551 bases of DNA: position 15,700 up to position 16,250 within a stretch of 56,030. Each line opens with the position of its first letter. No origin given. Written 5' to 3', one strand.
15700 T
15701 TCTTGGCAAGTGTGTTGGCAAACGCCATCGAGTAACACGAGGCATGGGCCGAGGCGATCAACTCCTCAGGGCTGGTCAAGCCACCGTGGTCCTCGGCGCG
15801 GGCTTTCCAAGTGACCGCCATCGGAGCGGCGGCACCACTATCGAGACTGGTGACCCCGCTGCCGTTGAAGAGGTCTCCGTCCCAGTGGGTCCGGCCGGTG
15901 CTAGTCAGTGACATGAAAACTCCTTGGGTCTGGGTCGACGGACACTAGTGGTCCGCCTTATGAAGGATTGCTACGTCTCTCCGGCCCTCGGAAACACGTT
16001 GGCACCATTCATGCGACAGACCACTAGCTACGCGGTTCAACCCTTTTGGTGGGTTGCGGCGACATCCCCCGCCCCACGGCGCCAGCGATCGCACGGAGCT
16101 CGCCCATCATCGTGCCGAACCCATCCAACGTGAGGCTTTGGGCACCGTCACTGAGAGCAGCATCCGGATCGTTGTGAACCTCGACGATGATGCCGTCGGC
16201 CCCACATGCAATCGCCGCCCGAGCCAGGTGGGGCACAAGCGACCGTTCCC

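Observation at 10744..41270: Previously unlisted 43-nt, near-invariant interspersed intergenic element in five copies and both orientations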

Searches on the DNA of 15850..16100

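Call 84: search_rna_families(source=window, start=15850, end=16100, threshold=evalue, max_evalue=1)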
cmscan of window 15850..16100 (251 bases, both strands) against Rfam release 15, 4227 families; matches with E-value up to 1: 0.
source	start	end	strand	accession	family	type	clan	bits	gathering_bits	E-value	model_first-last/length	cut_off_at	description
